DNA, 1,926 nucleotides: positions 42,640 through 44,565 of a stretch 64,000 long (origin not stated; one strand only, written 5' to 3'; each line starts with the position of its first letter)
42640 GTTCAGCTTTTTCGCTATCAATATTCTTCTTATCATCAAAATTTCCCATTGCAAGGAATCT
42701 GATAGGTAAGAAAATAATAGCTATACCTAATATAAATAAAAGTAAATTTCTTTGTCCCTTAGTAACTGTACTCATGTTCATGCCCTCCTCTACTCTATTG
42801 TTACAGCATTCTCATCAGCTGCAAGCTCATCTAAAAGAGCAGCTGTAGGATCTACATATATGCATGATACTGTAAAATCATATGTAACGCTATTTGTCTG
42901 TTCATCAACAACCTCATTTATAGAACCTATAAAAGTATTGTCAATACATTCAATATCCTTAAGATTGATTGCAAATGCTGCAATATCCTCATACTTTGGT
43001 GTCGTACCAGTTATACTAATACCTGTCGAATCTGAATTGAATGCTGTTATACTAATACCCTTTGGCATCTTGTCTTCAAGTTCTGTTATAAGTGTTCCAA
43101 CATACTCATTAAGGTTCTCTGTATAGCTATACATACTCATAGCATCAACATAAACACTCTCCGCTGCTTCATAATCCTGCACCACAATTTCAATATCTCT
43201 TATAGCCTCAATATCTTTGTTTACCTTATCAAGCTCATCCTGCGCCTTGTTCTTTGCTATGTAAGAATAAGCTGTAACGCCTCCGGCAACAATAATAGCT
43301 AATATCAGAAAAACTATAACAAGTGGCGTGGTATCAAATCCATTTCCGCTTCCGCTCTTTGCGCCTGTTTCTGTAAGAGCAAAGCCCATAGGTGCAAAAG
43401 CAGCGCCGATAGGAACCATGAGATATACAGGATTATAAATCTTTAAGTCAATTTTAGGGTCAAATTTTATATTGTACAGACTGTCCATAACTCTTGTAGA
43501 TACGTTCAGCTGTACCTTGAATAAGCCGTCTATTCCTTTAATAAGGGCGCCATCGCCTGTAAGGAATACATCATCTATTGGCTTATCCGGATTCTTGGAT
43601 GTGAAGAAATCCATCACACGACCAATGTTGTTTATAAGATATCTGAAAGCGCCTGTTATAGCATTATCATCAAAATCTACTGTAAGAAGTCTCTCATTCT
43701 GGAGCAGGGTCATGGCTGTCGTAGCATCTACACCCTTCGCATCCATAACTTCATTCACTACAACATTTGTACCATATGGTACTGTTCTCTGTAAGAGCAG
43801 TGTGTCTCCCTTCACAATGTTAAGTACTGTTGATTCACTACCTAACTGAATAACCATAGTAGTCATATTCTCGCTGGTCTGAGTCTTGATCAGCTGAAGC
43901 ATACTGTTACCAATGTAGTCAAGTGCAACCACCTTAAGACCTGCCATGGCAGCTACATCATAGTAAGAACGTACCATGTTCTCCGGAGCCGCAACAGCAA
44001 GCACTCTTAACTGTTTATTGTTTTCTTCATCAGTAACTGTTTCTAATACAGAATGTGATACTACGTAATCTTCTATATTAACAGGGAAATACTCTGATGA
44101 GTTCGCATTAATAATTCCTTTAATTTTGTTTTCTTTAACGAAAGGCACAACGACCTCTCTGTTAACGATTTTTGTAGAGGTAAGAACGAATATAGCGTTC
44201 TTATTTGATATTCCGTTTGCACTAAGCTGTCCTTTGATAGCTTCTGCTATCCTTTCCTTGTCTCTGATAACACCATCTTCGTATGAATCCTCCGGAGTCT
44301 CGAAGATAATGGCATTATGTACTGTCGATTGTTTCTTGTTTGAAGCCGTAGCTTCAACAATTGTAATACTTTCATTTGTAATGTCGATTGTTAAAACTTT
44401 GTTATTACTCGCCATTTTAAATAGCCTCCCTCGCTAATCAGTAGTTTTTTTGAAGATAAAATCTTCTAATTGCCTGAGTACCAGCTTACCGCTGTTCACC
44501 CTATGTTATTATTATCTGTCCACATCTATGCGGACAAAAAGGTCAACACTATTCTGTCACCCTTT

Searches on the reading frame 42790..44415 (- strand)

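Call 5: search_protein_families(library=pfam, proteins=[window:42790-44415:-], max_evalue=0.1)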
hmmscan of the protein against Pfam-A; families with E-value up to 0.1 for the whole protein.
window:42790-44415:- (541 aa): 4 families
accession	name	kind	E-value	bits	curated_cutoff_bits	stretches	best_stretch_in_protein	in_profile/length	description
PF11104.14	PilM_2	-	4e-31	108.6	27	1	10-326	2-324/340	Type IV pilus assembly protein PilM;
PF05137.18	PilN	-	3.2e-08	33.9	22.8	1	443-518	3-76/78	Fimbrial assembly protein (PilN)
PF18394.6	TBK1_CCD1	-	0.002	18.2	25.9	1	352-450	16-106/256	TANK-binding kinase 1 coiled-coil domain 1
PF25216.1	Volactin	-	0.0037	17.2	35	1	168-304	150-292/321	Volactin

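Call 6: search_protein_families(library=ncbifam, proteins=[window:42790-44415:-], max_evalue=0.1)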
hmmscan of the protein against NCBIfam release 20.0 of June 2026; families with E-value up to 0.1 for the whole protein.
window:42790-44415:- (541 aa): 2 families
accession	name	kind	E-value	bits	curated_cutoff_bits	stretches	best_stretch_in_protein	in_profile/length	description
TIGR01175.1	pilM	subfamily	3.1e-41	141.5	133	1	5-338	3-343/348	type IV pilus assembly protein PilM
NF045709.1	Amuc_1101_fam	equivalog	5.2e-12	45.4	650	1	1-452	1-463/608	Amuc_1101 family PilM-like pilus complex protein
